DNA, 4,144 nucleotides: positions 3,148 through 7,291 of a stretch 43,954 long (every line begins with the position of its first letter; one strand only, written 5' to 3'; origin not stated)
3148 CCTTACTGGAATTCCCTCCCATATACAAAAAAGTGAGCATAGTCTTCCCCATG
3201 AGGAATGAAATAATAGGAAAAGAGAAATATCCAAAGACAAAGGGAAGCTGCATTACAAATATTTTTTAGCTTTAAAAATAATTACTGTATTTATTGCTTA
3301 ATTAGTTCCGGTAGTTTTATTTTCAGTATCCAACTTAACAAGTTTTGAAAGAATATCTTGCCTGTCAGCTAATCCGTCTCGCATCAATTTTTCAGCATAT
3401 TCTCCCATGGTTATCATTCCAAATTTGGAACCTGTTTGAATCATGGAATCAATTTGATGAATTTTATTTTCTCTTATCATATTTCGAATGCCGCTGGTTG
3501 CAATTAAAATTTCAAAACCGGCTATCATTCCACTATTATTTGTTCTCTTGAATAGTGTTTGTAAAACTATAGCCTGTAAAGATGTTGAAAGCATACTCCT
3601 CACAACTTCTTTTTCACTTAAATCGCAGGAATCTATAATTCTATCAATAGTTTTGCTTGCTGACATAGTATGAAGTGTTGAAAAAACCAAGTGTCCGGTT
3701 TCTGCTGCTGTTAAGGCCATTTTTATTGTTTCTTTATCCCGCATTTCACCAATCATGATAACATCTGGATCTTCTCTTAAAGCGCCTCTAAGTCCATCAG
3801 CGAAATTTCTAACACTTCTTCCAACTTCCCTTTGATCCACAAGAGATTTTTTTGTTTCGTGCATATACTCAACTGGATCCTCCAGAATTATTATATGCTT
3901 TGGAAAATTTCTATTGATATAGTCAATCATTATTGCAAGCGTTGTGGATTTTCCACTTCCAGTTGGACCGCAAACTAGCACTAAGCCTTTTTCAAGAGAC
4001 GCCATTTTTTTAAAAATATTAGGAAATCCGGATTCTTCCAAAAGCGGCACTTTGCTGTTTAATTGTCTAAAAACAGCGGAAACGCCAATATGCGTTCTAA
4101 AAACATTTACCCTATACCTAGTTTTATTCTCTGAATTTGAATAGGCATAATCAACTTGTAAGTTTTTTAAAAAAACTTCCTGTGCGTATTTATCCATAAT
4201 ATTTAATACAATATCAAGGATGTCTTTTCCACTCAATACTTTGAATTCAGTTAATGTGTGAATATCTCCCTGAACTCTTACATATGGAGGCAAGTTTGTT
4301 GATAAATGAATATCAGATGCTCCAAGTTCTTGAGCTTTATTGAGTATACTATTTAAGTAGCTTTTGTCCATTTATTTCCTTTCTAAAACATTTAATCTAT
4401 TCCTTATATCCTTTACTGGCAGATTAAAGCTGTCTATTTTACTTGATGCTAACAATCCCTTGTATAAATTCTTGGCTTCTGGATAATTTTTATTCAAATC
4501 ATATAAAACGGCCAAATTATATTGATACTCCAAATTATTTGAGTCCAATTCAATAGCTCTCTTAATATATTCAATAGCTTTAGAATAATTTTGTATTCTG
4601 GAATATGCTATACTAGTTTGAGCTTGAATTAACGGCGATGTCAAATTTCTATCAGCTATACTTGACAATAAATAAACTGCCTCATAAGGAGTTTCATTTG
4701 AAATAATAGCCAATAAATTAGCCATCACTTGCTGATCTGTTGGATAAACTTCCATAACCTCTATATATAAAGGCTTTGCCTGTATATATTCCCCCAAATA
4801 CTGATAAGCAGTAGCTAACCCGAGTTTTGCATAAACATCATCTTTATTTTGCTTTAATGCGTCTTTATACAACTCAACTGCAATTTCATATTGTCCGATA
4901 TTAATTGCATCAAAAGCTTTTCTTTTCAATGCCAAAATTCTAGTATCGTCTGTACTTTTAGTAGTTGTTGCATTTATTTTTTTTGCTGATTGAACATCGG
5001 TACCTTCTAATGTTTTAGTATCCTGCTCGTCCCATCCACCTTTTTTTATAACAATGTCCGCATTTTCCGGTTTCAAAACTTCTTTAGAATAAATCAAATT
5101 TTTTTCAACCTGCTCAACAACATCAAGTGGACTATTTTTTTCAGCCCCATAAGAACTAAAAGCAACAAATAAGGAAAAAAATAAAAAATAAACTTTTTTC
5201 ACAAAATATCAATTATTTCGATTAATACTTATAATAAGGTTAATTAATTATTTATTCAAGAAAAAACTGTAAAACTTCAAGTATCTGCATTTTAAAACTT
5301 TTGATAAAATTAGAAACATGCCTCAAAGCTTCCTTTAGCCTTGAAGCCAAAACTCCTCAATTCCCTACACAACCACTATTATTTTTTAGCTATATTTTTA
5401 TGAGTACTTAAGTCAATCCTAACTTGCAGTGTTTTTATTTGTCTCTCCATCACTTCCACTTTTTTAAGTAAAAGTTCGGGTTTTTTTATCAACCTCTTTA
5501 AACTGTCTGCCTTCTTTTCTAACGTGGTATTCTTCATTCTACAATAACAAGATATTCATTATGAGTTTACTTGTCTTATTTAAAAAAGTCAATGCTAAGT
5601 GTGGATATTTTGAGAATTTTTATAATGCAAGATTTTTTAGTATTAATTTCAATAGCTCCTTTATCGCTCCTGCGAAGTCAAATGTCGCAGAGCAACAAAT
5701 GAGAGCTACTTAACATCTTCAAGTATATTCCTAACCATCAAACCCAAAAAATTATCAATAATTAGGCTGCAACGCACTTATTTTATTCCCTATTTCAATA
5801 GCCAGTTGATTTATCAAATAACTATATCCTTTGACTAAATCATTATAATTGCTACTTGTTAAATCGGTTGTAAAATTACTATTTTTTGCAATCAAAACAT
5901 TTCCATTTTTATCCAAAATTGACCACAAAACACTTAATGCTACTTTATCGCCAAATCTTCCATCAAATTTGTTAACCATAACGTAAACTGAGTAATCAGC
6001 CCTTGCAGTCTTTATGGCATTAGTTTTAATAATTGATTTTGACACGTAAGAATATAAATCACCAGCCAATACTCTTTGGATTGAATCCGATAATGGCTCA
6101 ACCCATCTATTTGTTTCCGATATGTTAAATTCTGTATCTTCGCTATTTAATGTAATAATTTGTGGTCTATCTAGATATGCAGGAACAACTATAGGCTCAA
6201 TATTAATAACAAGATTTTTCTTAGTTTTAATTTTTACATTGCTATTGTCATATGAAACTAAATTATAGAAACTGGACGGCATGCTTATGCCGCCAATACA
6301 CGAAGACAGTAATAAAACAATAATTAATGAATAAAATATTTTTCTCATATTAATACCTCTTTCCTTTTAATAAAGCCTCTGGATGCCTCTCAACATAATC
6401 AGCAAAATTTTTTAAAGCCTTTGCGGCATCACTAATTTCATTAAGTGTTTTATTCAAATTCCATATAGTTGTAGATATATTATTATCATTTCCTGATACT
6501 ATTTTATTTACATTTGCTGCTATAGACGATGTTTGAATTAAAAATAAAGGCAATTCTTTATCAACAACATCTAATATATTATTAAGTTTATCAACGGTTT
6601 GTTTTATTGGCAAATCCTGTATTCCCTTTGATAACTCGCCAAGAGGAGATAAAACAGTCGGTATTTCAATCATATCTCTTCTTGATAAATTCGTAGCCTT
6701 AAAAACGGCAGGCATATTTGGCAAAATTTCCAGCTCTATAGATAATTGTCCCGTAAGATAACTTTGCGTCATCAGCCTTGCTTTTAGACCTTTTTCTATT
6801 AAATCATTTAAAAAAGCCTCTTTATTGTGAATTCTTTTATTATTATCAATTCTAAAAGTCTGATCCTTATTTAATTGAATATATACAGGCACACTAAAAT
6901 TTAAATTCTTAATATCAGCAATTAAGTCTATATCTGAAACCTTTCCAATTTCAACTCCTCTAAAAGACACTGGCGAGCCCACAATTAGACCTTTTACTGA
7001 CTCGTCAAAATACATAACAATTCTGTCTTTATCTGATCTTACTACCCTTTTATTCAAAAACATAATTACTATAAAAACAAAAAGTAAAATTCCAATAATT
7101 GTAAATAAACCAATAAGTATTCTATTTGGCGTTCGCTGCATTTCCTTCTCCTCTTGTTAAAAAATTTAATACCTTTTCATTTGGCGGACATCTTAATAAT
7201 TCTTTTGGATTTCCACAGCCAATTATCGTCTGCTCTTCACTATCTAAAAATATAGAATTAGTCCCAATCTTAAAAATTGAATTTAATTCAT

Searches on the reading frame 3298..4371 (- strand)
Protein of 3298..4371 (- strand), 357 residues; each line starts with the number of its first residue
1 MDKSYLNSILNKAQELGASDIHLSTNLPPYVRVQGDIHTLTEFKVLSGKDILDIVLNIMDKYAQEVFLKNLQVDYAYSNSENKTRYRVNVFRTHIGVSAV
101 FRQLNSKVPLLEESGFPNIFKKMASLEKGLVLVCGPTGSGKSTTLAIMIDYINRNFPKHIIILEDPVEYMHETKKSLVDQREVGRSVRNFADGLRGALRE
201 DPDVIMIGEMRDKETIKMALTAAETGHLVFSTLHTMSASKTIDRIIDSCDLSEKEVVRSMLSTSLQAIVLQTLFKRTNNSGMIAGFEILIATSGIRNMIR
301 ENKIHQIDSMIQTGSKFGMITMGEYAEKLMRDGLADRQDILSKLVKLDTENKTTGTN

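Call 73: search_protein_families(library=pfam, proteins=[window:3298-4371:-], max_evalue=0.001)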
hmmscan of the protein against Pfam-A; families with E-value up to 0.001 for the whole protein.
window:3298-4371:- (357 aa): 2 families
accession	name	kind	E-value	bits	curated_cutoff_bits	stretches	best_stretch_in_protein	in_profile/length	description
PF00437.27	T2SSE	-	2.6e-46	158.4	24.9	1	5-276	11-280/370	Type II/IV secretion system protein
PF01935.23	DUF87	-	0.00015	22.4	23.2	1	132-221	27-103/220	Helicase HerA, central domain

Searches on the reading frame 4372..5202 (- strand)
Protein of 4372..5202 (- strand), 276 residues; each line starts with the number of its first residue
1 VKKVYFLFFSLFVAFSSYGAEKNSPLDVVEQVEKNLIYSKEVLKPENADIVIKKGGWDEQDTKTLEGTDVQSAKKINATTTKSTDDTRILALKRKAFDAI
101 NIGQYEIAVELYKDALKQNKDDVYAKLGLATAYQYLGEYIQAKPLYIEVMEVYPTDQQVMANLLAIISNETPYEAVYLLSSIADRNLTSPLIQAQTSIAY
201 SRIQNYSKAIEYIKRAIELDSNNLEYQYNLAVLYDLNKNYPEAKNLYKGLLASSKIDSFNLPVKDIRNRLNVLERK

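Call 73: search_protein_families(library=pfam, proteins=[window:4372-5202:-], max_evalue=0.001)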
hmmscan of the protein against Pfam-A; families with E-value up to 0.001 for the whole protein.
window:4372-5202:- (276 aa): 17 families
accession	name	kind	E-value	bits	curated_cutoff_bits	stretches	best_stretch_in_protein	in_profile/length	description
PF07719.23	TPR_2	-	3.6e-14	52.1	27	0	198-223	9-34/34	Tetratricopeptide repeat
PF00515.34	TPR_1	-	2.8e-13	49.5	27.8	1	199-223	10-34/34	Tetratricopeptide repeat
PF14559.12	TPR_19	-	6.7e-13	49.2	25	2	103-165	5-66/68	Tetratricopeptide repeat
PF13428.12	TPR_14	-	5.9e-11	42.4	23.5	0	100-131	12-43/44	Tetratricopeptide repeat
PF13432.12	TPR_16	-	2.1e-10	41.3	32.7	1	199-246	6-53/65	Tetratricopeptide repeat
PF13424.12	TPR_12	-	5.6e-10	39.7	30.1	0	200-251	13-72/77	Tetratricopeptide repeat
PF13176.12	TPR_7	-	3.7e-09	36.4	27.9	0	199-221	8-30/36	Tetratricopeptide repeat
PF13181.12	TPR_8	-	6.1e-09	35.8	25.7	0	199-223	10-34/34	Tetratricopeptide repeat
PF13374.12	TPR_10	-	2e-08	34.4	27.5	0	129-153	8-32/42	Tetratricopeptide repeat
PF13431.12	TPR_17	-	5.5e-07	29.8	24.4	1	213-244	2-33/34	Tetratricopeptide repeat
PF13414.12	TPR_11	-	5.5e-07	29.6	26.8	0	204-234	8-38/42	TPR repeat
PF04212.24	MIT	-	1.5e-06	28.6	30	0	94-117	9-32/66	MIT (microtubule interacting and transport) domain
PF14853.12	Fis1_TPR_C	-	6.9e-06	26.6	25.3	0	196-225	7-36/53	Fis1 C-terminal tetratricopeptide repeat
PF24575.1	TPR_Slam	-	8.8e-06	26.5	35.2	0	81-142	39-100/104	Surface lipoprotein assembly modifier, N-terminal TPR repeats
PF13174.12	TPR_6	-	8.9e-05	23.3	26.3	0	124-155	1-32/33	Tetratricopeptide repeat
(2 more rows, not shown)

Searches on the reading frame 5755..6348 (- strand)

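Call 73: search_protein_families(library=pfam, proteins=[window:5755-6348:-], max_evalue=0.001)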
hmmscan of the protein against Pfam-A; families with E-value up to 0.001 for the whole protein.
window:5755-6348:- (197 aa): 1 family
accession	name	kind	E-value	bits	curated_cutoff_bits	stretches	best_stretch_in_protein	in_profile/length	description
PF03886.18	ABC_trans_aux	-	7.9e-31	107.3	26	1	28-186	1-160/161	ABC-type transport auxiliary lipoprotein component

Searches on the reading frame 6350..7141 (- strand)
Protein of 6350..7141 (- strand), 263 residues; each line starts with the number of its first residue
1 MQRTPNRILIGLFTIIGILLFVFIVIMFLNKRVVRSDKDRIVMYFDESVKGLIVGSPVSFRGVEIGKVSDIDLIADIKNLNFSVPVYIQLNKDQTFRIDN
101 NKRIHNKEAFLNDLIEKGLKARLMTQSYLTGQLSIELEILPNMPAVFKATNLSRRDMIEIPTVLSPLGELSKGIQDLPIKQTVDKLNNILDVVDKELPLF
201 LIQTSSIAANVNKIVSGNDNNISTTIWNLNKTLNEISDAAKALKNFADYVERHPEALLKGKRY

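Call 73: search_protein_families(library=pfam, proteins=[window:6350-7141:-], max_evalue=0.001)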
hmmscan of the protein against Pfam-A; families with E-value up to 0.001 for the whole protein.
window:6350-7141:- (263 aa): 1 family
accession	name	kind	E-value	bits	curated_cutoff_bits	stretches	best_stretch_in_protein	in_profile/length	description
PF02470.25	MlaD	-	4.1e-12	46.6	25.1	1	39-138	3-79/81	MlaD protein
